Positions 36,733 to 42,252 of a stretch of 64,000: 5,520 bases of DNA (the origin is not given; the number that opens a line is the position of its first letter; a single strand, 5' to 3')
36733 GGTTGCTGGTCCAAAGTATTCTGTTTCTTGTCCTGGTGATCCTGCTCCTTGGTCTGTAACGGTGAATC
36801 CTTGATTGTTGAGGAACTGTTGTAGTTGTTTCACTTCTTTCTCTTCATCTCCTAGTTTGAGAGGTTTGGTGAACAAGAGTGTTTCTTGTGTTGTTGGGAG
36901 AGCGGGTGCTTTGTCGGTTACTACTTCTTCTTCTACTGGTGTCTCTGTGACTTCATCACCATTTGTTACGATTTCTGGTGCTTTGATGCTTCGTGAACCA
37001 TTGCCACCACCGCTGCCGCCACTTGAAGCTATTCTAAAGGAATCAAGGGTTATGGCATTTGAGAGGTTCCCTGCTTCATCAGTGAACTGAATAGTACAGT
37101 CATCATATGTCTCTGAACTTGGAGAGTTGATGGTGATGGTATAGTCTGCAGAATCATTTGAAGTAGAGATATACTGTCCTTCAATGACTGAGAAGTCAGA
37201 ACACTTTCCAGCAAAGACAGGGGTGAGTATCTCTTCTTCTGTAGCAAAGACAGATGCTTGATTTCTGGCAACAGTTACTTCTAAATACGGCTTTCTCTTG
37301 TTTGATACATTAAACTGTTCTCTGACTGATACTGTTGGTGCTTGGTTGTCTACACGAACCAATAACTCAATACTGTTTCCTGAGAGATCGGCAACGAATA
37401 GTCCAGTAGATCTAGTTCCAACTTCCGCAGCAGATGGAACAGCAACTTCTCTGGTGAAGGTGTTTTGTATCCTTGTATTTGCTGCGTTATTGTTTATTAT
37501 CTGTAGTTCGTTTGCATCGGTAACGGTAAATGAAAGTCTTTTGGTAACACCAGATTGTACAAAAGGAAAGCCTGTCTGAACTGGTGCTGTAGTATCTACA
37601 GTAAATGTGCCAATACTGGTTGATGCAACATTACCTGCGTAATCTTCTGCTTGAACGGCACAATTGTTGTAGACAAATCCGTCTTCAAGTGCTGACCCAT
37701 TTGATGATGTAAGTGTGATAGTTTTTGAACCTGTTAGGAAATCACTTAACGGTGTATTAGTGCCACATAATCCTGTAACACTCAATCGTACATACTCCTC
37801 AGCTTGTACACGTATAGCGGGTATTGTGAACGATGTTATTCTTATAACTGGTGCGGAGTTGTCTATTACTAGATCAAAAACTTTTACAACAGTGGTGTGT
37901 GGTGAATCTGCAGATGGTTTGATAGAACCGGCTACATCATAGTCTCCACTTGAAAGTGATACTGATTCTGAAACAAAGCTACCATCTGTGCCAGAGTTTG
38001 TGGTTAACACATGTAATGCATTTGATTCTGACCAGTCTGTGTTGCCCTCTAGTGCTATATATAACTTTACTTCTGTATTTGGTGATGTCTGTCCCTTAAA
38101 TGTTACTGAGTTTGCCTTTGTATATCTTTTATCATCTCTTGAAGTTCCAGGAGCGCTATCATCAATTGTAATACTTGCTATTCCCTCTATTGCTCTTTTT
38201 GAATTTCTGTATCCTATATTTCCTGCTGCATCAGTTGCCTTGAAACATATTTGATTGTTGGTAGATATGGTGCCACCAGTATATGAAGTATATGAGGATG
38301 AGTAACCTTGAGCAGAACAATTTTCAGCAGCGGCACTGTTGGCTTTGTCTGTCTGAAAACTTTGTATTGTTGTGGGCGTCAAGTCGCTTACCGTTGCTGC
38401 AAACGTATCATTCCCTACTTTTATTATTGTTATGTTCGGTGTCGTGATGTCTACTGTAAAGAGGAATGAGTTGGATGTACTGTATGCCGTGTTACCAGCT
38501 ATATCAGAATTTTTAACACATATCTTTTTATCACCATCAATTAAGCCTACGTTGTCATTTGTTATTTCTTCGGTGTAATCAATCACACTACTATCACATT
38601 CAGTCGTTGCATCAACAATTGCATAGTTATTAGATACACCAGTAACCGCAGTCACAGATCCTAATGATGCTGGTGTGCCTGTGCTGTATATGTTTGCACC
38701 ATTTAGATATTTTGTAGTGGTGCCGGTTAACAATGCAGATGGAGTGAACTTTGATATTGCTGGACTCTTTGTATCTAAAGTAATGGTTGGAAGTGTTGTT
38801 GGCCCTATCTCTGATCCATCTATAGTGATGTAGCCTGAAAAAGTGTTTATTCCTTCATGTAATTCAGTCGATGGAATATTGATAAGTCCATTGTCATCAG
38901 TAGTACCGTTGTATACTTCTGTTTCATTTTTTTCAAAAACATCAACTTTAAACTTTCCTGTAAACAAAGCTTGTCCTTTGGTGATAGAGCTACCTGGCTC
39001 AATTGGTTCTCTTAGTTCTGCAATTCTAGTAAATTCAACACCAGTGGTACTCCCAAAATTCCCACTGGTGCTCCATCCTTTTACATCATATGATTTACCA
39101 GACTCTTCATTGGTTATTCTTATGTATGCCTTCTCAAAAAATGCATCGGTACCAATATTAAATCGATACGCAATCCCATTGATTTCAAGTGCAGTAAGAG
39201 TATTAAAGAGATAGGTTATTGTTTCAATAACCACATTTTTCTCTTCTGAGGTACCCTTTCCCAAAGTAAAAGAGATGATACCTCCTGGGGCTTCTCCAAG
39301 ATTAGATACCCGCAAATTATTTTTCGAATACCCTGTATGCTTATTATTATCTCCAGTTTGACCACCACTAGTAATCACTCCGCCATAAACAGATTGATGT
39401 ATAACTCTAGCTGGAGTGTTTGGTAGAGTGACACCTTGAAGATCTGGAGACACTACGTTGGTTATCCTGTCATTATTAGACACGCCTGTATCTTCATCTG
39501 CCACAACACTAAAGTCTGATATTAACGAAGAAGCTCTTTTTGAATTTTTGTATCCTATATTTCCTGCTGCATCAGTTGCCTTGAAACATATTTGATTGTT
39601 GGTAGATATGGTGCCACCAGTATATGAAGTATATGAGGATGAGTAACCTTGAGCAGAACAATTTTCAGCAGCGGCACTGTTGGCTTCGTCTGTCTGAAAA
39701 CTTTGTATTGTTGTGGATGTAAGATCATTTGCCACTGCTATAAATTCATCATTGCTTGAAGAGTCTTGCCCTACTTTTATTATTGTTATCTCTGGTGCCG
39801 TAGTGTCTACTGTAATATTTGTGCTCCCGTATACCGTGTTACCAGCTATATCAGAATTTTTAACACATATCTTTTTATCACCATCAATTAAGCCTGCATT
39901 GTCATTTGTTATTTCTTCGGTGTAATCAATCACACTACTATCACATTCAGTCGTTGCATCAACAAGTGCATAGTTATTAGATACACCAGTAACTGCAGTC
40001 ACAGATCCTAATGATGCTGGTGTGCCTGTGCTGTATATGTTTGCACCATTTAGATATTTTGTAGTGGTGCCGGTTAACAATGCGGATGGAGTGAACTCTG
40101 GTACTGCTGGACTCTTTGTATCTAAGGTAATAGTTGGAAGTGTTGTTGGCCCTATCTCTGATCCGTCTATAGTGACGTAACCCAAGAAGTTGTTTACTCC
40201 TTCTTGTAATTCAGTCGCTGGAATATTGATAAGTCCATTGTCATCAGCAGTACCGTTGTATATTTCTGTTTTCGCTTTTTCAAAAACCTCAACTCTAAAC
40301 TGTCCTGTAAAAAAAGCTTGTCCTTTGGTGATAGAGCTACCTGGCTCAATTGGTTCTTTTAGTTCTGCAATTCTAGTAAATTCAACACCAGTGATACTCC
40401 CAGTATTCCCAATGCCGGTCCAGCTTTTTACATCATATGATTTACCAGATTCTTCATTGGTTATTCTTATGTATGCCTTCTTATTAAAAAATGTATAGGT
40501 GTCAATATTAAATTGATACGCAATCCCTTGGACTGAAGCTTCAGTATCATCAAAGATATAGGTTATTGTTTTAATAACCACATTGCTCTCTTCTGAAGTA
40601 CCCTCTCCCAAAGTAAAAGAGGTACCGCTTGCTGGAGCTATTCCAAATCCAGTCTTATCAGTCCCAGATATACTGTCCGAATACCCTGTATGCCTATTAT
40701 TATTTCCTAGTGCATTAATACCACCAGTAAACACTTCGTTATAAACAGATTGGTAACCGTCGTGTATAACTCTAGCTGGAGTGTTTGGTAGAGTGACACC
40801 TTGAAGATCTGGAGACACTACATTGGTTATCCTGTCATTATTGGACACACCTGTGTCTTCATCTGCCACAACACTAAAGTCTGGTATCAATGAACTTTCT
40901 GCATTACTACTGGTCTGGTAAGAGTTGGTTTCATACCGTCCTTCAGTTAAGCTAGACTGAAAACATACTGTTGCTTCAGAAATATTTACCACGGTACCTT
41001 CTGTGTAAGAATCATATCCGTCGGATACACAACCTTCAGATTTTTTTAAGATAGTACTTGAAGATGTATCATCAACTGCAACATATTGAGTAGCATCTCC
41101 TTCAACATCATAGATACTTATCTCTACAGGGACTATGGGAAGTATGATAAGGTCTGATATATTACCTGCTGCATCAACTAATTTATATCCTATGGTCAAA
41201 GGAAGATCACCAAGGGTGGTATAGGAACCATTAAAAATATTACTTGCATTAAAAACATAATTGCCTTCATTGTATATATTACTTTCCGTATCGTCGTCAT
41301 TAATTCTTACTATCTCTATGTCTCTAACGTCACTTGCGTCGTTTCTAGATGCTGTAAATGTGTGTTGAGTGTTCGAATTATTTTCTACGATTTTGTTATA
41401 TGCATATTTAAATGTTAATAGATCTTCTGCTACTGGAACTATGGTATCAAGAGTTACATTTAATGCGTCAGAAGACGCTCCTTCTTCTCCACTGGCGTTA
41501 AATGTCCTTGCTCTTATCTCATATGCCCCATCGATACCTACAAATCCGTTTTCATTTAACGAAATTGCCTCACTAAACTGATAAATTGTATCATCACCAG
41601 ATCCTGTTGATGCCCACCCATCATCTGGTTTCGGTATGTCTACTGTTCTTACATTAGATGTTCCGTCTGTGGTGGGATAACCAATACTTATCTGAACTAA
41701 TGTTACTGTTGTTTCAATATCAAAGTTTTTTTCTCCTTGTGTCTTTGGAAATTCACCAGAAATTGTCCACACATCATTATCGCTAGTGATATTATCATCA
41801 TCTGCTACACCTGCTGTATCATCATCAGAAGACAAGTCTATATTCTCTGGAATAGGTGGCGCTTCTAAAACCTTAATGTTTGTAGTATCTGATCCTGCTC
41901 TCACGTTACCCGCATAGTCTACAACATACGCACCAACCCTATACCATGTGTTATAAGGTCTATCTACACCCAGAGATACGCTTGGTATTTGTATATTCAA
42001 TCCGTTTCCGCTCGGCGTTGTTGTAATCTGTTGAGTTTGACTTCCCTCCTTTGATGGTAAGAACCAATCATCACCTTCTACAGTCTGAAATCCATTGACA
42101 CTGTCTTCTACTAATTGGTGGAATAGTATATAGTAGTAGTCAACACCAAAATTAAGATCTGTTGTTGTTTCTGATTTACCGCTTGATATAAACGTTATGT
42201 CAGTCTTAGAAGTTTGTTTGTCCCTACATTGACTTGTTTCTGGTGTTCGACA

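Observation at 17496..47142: Tandem array of three giant cell-surface protein genes (6.0 + 12.4 + 11.1 kb) with a shared C-terminal peptidoglycan-binding anchor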

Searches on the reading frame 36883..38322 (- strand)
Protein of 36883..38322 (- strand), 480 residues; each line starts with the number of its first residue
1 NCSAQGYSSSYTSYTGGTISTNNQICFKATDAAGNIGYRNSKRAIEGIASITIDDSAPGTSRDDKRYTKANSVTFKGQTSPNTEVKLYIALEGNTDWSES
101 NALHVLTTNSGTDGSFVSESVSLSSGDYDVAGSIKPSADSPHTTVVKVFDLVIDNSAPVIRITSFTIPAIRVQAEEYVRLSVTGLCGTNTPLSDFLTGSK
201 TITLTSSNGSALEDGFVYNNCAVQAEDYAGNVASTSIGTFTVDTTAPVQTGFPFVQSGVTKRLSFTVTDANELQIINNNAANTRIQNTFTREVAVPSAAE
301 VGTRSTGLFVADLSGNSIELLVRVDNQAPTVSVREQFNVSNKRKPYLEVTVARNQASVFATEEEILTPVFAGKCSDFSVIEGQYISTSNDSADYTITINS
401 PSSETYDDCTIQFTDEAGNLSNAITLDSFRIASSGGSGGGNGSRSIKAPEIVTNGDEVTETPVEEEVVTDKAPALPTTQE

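Call 83: search_protein_families(library=pfam, proteins=[window:36883-38322:-], max_evalue=1)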
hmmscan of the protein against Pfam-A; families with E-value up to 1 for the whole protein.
window:36883-38322:- (480 aa): 2 families
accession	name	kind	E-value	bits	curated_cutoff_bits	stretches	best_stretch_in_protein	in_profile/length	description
PF19077.6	Big_13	-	4.3e-08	34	27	2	162-244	23-102/102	Bacterial Ig-like domain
PF13750.12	Big_3_3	-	0.038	14.1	27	0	122-164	11-51/157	Bacterial Ig-like domain (group 3)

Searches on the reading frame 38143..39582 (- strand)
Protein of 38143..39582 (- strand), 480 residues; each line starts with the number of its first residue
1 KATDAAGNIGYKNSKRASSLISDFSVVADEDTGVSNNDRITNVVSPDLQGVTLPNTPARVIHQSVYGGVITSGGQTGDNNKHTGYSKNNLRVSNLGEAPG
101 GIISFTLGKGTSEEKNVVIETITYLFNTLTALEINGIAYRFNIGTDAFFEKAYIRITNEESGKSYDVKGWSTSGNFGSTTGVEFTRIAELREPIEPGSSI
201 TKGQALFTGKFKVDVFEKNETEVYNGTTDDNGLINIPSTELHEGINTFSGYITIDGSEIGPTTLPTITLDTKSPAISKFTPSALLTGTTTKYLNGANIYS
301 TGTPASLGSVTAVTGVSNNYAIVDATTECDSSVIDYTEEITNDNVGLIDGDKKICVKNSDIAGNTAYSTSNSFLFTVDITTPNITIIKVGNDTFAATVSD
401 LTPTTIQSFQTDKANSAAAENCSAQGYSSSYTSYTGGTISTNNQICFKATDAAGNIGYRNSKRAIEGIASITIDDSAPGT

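Call 83: search_protein_families(library=pfam, proteins=[window:38143-39582:-], max_evalue=1)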
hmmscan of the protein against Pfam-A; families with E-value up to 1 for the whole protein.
window:38143-39582:- (480 aa): 4 families
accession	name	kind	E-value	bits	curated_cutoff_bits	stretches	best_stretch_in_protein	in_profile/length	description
PF19077.6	Big_13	-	2.3e-05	25.3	27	2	24-64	7-47/102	Bacterial Ig-like domain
PF11974.14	bMG3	-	0.061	13.7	34.9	1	211-241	31-61/103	Bacterial alpha-2-macroglobulin MG3 domain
PF04509.17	CheC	-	0.12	12.7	22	1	361-385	13-37/38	CheC-like family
PF02498.22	Bro-N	-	0.22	12.6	25.6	0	439-465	5-32/96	BRO family, N-terminal domain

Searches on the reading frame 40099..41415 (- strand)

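Call 83: search_protein_families(library=pfam, proteins=[window:40099-41415:-], max_evalue=1)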
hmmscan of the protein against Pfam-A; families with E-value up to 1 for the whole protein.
window:40099-41415:- (439 aa): 1 family
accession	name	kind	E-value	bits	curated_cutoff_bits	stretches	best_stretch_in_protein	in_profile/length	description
PF19077.6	Big_13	-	3.2e-06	28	27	1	178-225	5-54/102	Bacterial Ig-like domain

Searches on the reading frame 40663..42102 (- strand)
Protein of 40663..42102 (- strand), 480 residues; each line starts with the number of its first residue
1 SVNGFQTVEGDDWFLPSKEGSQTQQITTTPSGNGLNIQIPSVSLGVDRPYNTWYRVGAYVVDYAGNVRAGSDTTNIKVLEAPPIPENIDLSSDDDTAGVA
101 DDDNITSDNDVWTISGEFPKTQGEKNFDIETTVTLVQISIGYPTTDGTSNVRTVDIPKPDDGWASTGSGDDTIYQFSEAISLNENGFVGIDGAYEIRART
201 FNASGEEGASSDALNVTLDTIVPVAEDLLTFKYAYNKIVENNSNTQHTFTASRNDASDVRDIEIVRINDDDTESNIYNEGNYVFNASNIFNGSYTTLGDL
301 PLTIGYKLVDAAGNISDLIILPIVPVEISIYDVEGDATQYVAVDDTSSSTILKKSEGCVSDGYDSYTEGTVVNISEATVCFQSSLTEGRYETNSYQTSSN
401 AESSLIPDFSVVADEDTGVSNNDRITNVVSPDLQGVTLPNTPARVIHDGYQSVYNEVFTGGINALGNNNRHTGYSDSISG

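Call 24: search_protein_families(library=pfam, proteins=[window:40663-42102:-], max_evalue=0.05)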
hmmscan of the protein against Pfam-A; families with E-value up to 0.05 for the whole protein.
window:40663-42102:- (480 aa): 2 families
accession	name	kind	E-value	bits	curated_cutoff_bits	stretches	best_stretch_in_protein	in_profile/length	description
PF19077.6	Big_13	-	8e-07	29.9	27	1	407-446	5-44/102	Bacterial Ig-like domain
PF12245.14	Big_3_2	-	0.017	15.7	23.3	0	50-69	93-112/122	Bacterial Ig-like domain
